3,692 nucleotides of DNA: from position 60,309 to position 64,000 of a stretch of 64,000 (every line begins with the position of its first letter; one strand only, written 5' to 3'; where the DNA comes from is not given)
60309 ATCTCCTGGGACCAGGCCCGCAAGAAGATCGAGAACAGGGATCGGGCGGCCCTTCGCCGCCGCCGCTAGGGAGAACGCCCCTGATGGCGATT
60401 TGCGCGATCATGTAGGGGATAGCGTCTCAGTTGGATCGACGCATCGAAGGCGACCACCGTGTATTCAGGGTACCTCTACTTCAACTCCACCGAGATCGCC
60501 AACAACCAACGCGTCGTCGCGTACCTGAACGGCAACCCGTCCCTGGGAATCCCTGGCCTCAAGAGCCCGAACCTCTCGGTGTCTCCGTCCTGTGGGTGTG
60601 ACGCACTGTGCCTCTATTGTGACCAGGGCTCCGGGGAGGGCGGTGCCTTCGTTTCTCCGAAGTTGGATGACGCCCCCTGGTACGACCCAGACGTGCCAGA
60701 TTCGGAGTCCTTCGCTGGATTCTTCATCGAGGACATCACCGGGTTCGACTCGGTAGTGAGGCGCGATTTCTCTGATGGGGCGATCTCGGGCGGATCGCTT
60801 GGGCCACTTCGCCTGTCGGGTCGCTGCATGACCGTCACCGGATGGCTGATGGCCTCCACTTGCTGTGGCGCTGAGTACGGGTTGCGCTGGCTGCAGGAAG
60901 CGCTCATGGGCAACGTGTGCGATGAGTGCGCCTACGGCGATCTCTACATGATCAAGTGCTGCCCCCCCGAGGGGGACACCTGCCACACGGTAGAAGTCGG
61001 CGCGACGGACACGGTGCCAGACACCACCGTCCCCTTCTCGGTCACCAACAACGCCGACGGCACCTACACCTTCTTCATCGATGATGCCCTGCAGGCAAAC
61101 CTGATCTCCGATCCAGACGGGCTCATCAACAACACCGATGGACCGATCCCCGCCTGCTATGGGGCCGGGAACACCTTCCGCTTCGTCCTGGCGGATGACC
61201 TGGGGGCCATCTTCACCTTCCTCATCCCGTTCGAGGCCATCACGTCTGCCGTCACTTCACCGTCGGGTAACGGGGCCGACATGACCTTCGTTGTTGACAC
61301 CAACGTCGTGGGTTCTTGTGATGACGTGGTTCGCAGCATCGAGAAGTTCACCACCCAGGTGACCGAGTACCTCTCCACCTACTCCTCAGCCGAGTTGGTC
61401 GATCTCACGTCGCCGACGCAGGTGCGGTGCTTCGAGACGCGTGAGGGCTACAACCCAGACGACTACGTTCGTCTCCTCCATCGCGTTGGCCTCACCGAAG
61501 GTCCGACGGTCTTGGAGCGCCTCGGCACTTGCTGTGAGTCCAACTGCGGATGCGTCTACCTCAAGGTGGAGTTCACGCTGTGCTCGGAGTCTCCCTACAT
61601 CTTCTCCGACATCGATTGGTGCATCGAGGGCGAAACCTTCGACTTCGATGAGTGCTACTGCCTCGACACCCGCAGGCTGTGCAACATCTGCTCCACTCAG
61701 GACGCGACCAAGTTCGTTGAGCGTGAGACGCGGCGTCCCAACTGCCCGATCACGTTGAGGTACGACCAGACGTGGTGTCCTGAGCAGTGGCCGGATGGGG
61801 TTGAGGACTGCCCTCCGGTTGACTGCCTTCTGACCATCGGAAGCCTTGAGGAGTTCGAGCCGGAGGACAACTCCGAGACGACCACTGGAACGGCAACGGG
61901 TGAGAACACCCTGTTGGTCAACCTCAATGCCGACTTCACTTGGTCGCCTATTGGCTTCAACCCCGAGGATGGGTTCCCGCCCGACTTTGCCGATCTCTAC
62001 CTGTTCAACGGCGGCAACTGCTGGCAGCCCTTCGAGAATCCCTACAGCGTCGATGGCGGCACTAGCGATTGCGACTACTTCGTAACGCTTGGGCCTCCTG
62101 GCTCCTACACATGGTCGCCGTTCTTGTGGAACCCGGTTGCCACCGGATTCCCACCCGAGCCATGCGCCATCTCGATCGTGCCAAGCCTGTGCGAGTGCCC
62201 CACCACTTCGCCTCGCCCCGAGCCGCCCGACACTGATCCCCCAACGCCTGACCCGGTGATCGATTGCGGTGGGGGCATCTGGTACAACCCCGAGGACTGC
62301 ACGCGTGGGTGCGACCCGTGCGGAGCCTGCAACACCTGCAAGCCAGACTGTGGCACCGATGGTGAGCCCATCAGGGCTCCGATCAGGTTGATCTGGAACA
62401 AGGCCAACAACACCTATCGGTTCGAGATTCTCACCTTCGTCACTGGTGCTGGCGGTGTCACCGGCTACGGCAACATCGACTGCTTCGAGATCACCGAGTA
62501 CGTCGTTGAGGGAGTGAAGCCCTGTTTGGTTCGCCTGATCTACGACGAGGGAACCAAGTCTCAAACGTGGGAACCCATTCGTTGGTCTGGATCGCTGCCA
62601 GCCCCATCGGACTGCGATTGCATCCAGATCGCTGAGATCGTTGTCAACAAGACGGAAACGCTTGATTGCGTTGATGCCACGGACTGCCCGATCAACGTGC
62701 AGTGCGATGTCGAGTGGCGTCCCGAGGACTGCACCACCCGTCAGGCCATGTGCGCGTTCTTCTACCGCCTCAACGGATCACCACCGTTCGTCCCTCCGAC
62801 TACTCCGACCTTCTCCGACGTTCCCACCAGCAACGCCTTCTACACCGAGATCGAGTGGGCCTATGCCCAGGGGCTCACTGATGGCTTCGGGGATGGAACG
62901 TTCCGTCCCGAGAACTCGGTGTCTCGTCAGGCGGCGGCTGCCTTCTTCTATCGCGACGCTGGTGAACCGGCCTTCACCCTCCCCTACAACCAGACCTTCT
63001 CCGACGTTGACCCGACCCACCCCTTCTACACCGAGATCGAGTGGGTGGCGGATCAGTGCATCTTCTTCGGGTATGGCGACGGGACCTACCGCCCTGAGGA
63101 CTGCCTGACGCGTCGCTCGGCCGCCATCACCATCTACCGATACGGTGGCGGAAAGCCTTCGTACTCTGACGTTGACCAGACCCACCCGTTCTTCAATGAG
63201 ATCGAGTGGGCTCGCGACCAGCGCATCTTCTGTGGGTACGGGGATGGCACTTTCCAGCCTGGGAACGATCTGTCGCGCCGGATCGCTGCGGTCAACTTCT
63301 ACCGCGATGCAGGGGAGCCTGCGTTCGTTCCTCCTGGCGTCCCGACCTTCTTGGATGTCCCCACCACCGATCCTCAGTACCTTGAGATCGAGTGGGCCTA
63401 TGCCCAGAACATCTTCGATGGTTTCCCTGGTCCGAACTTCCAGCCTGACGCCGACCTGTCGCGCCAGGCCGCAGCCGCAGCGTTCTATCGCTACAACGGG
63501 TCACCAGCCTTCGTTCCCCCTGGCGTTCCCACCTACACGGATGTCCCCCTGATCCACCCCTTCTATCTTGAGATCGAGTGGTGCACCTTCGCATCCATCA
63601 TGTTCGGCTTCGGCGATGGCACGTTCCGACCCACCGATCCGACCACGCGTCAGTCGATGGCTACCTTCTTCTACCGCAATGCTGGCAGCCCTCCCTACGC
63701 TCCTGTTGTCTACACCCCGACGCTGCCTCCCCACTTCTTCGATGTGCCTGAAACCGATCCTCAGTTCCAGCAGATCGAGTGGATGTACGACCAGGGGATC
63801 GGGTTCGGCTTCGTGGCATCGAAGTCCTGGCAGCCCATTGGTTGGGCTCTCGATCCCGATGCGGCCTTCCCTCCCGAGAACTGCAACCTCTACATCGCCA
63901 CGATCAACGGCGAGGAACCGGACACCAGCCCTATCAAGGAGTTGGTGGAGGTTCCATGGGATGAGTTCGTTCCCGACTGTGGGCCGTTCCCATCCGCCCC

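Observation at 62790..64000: Six SLH-like cell-wall-binding repeats at the C-terminus of a minor tail protein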

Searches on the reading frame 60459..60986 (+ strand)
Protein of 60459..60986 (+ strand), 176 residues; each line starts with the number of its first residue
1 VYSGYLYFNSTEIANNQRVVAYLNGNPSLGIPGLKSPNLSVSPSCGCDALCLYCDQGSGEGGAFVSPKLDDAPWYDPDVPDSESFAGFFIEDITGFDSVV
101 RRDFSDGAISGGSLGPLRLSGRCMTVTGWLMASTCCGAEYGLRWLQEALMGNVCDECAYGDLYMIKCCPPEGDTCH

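Call 58: find_homologous_proteins(query=A5, max_evalue=0.001)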
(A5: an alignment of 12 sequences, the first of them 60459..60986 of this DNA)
Query A5 (12 sequences) (176 aa, profile of the alignment): 6 proteins with E <= 0.001 among 2971 candidates.
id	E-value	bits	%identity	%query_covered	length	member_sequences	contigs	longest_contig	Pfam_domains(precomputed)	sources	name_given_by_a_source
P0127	1.9e-36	143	37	95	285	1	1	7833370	-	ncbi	ncbi:hypothetical protein ACR6C2_07505 [Streptomyces sp. INA 01156]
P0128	1.2e-34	138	46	61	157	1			-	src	-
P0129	1.0e-32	131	60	58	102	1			-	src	-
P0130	2.2e-22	98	41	48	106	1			-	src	-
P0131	4.3e-20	90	44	44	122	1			-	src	-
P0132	6.7e-12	63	35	68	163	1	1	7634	-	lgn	-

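Call 60: search_protein_families(library=pfam, proteins=[P0127], max_evalue=10)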
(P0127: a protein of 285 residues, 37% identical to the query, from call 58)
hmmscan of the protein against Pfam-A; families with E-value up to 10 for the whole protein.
P0127 (285 aa): 0 families

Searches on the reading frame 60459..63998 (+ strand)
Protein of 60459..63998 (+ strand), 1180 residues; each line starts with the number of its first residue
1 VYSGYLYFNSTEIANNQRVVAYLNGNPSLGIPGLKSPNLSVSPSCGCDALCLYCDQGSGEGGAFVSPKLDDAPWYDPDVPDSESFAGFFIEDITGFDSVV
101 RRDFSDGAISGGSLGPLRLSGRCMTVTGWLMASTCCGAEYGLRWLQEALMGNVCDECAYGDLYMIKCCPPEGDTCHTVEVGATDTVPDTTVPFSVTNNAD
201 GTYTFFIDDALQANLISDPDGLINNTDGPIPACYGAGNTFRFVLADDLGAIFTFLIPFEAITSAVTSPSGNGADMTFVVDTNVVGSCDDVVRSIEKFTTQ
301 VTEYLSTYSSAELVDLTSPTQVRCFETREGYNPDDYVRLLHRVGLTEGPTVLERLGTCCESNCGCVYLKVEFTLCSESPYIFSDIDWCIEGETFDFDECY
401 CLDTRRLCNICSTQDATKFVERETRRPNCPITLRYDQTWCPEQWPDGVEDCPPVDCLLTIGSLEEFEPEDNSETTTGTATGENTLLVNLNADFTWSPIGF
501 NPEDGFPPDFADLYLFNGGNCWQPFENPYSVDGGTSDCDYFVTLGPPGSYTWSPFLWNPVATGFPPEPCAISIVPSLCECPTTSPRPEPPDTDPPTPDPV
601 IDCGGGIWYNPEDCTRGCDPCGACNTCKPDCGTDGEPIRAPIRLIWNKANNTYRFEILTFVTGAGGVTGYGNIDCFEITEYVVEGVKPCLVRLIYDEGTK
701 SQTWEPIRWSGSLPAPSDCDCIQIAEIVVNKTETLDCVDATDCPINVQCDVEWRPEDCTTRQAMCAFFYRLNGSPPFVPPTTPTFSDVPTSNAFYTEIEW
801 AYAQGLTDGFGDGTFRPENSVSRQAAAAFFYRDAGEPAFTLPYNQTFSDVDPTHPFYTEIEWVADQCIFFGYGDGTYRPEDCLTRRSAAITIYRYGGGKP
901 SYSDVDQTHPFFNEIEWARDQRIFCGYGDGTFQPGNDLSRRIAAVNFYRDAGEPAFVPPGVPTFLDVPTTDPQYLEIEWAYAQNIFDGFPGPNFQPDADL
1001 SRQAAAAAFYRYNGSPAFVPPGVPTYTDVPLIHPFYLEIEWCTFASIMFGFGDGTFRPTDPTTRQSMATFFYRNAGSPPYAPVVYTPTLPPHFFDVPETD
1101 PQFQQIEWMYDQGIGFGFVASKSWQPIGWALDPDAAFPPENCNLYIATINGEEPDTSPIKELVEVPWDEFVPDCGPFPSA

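Call 8: search_protein_families(library=pfam, proteins=[window:60459-63998:+], max_evalue=10)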
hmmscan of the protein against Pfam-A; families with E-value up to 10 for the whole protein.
window:60459-63998:+ (1180 aa): 2 families
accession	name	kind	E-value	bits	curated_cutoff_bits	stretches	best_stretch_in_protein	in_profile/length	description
PF00395.25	SLH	-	2.2e-49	165.6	20.8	5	784-827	1-44/44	S-layer homology domain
PF13733.12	Glyco_transf_7N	-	0.16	12.1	27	0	874-892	35-53/134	N-terminal region of glycosyl transferase group 7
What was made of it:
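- On SLH domain (Pfam PF00395 / PROSITE PS51272): E=2.2e-49, 165.6 bits against a gathering score of 20.8, five stretches (call 8).
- Checked: Pfam SLH PF00395 gives E=2.2e-49 and 165.6 bits against a cut-off of 20.8, with five significant stretches (call 8).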

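Call 9: search_protein_families(library=phrogs, proteins=[window:60459-63998:+], max_evalue=0.01)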
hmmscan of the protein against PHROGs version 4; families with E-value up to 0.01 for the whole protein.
window:60459-63998:+ (1180 aa): 3 families
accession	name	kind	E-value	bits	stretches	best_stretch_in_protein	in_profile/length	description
phrog_838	-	unknown function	4.4e-43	148.9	2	1-175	2-178/426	-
phrog_20208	-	unknown function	1.8e-13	50.7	2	963-1070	510-616/697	-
phrog_670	-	lysis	2.6e-06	27.6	0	797-892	367-459/596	endolysin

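Call 12: search_dna_similar(query=window:60459-63998:+, collection=phages, mode=protein, max_rows=30)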
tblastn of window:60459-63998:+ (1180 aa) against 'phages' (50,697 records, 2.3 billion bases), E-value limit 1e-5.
Records with a match: 85; places in all: 90; records where one place covers at least 80% of the query: 0.
Best place of each record, by identity: <60% 85.
By first word of the organism name: Microbacterium 51; Streptomyces 17; Gordonia 5; Bacteriophage 4; Arthrobacter 4; Saccharomonospora 1; Rhodococcus 1; Skermania 1; Nocardia 1.
By host as written in the record: Microbacterium foliorum NRRL B-24224 27; Microbacterium foliorum NRRL B-24224 SEA 12; Streptomyces griseus subsp. griseus ATCC 10137 6; Microbacterium paraoxydans NWU1 6; Streptomyces griseus ATCC 10137 5; Gordonia rubripertincta NRRL B-16540 5; - 4; Arthrobacter sp. ATCC 21022 4; and 12 more.
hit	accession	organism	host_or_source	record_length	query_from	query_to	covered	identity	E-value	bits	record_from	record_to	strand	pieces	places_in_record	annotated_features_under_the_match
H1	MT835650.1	Bacteriophage sp.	human fecal samples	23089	794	1073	24%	37.2%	2e-18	186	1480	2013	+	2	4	record has no annotation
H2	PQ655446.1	Microbacterium phage SM23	Microbacterium sp.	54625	2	383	32%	23.9%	2e-6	59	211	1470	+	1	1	hypothetical protein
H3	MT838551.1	Bacteriophage sp.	human fecal samples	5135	794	1073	24%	30.4%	2e-10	133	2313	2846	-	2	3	record has no annotation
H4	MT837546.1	Bacteriophage sp.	human fecal samples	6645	794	1073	23%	31.5%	4e-6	171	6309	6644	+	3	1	record has no annotation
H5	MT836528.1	Bacteriophage sp.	human fecal samples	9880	793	1073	24%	27.2%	1e-9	134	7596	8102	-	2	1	record has no annotation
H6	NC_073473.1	Streptomyces phage TurkishDelight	Streptomyces scabiei RL-34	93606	4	171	14%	41.4%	1e-18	99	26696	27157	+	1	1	29: minor tail protein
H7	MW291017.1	Streptomyces phage TurkishDelight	Streptomyces scabiei RL-34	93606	4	171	14%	41.4%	1e-18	99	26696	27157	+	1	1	29: minor tail protein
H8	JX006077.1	Saccharomonospora phage PIS 136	Saccharomonospora sp.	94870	1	169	14%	38.8%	4e-21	106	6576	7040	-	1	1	hypothetical protein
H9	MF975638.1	Streptomyces phage Abt2graduatex2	Streptomyces griseus ATCC 10137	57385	5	174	14%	38.1%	3e-13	81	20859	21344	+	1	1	minor tail protein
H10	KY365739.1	Streptomyces phage BabyGotBac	Streptomyces griseus ATCC 10137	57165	1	174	15%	37.1%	2e-12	78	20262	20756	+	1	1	minor tail protein | hypothetical protein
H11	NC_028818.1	Streptomyces phage TP1604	Streptomyces griseus subsp. griseus ...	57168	1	174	15%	37.1%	2e-12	78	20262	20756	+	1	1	minor tail protein | hypothetical protein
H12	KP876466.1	Streptomyces phage TP1604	Streptomyces griseus subsp. griseus ...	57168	1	174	15%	37.1%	2e-12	78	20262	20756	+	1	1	minor tail protein | hypothetical protein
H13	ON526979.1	Streptomyces phage Asis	Streptomyces griseus ATCC 10137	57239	1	174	15%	37.1%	2e-12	78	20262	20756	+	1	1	21: minor tail protein | 20: hypothetical protein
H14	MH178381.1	Streptomyces phage BayC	Streptomyces griseus ATCC 10137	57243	1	174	15%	37.1%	2e-12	78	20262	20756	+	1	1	21: minor tail protein | 20: hypothetical protein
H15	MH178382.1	Streptomyces phage Salete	Streptomyces griseus ATCC 10137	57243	1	174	15%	37.1%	2e-12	78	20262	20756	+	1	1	21: minor tail protein | 20: hypothetical protein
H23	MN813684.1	Microbacterium phage Terij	Microbacterium paraoxydans NWU1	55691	1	175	15%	35.0%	3e-12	78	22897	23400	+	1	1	33: minor tail protein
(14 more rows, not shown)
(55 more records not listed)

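Call 22: get_annotated_region(hit=H6, flank=6000)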
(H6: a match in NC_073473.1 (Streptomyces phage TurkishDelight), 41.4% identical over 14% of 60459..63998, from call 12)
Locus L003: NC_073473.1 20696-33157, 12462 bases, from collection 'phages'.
description: Streptomyces phage TurkishDelight, complete genome.
organism: Streptomyces phage TurkishDelight (NCBI taxid 2793708)
taxonomy: Viruses; Duplodnaviria; Heunggongvirae; Uroviricota; Caudoviricetes
host: Streptomyces scabiei RL-34; source: soil; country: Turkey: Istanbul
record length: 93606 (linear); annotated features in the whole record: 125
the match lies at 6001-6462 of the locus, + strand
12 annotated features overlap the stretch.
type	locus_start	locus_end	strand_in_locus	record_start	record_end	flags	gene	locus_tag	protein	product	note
CDS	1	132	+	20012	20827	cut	23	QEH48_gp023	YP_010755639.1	head-to-tail adaptor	-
CDS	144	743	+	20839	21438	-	24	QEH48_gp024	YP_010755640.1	hypothetical protein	-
CDS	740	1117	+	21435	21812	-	25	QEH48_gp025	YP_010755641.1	hypothetical protein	-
CDS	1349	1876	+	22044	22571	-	26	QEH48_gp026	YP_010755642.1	tail assembly chaperone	-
CDS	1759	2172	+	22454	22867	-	27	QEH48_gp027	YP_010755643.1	hypothetical protein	-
CDS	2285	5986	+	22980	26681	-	28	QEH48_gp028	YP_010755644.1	tape measure protein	-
CDS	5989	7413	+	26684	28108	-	29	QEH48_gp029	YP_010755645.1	minor tail protein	-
CDS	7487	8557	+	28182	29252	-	30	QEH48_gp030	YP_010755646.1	minor tail protein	-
CDS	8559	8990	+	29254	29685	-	31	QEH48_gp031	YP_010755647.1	hypothetical protein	-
CDS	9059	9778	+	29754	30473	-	32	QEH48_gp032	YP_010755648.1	membrane protein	-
CDS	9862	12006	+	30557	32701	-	33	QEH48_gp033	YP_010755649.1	tailspike protein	-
CDS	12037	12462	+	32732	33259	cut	34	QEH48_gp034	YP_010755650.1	hypothetical protein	-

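Call 23: get_annotated_region(hit=H23, flank=5000)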
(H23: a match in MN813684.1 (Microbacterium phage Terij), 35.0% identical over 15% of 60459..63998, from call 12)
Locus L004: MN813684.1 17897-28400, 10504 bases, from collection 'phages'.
description: Microbacterium phage Terij, complete genome.
organism: Microbacterium phage Terij (NCBI taxid 2686229)
taxonomy: Viruses; Duplodnaviria; Heunggongvirae; Uroviricota; Caudoviricetes; Mementomorivirus
host: Microbacterium paraoxydans NWU1; source: soil; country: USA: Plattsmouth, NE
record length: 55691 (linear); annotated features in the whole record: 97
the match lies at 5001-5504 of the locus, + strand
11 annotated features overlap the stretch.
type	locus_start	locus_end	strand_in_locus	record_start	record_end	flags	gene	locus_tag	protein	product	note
CDS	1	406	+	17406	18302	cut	27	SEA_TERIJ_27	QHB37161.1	head-to-tail adaptor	-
CDS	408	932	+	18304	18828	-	28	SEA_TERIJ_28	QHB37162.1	hypothetical protein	-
CDS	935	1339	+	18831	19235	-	29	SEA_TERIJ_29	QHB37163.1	hypothetical protein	-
CDS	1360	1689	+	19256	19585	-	30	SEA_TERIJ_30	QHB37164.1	hypothetical protein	-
CDS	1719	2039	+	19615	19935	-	31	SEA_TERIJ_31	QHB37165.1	hypothetical protein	-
CDS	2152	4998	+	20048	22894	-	32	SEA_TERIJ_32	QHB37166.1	tape measure protein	-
CDS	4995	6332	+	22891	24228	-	33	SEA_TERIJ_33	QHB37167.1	minor tail protein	-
CDS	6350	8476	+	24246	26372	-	34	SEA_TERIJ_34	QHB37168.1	minor tail protein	-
CDS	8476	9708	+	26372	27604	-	35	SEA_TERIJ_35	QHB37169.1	minor tail protein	-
CDS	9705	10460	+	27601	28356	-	36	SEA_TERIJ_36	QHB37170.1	hypothetical protein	-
CDS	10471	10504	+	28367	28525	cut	37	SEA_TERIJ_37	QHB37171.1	hypothetical protein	-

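Call 60: search_protein_families(library=pfam, proteins=[L003:5989-7410:+, L004:4995-6329:+], max_evalue=10)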
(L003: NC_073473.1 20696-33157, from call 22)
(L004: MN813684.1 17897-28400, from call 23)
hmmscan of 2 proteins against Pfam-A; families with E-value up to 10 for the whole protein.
L003:5989-7410:+ (474 aa): 0 families

L004:4995-6329:+ (445 aa): 0 families

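Call 89: get_annotated_region(hit=H1, flank=6000)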
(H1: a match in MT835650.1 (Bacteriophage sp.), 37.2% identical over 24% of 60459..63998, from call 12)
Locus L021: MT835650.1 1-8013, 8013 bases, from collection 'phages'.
description: UNVERIFIED: Bacteriophage sp. clone scaffold_369 genomic sequence.
organism: Bacteriophage sp. (NCBI taxid 38018)
taxonomy: Viruses
host: -; source: human fecal samples; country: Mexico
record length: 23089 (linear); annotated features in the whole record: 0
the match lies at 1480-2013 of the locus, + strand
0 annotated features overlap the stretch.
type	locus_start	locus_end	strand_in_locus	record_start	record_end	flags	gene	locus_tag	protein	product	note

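Call 91: search_protein_families(library=pfam, proteins=[L021:34-2037:+, L021:288-2183:+, L021:3313-6219:+, L021:2239-3195:+, L021:5906-7951:-], max_evalue=0.001)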
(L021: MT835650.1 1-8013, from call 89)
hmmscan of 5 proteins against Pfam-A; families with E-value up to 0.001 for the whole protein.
L021:34-2037:+ (668 aa): 2 families
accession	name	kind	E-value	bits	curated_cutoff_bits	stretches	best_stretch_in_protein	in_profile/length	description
PF00395.25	SLH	-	4.5e-22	78.2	20.8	2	613-655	2-44/44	S-layer homology domain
PF01510.30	Amidase_2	-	3.9e-14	53.5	26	1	212-365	4-131/131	N-acetylmuramoyl-L-alanine amidase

L021:288-2183:+ (632 aa): 0 families

L021:3313-6219:+ (969 aa): 0 families

L021:2239-3195:+ (319 aa): 1 family
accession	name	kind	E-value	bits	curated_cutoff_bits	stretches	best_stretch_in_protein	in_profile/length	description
PF04230.19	PS_pyruv_trans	-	1.6e-05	25.4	25.3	1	69-258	64-275/280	Polysaccharide pyruvyl transferase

L021:5906-7951:- (681 aa): 6 families
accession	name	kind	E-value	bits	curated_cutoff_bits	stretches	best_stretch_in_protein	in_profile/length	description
PF22924.1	ACOX_C_alpha1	-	3.9e-39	134.6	27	1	271-430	2-169/169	Acyl-CoA oxidase, C-alpha1 domain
PF01756.24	ACOX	-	1.9e-15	57.4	22.1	1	491-630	7-142/181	Acyl-CoA oxidase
PF02770.24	Acyl-CoA_dh_M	-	1.1e-12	48.4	33.3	1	123-235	1-97/97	Acyl-CoA dehydrogenase, middle domain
PF00441.29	Acyl-CoA_dh_1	-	2.1e-09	38.1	22.4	1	269-430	7-150/150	Acyl-CoA dehydrogenase, C-terminal domain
PF02771.21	Acyl-CoA_dh_N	-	2.8e-09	37.8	22.9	1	27-116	20-110/113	Acyl-CoA dehydrogenase, N-terminal domain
PF14749.11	Acyl-CoA_ox_N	-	9.5e-05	23.3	25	1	87-119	88-118/120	Acyl-coenzyme A oxidase N-terminal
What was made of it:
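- Tried and rejected: The best of these (MT835650) looks cellular: an amidase with SLH next to a pyruvyl transferase and an acyl-CoA oxidase (call 91).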

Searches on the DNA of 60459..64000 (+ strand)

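Call 10: search_dna_similar(query=window:60459-64000:+, collection=phages, mode=near, max_rows=20)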
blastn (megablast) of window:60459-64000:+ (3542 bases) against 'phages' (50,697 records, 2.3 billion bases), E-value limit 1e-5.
No match.
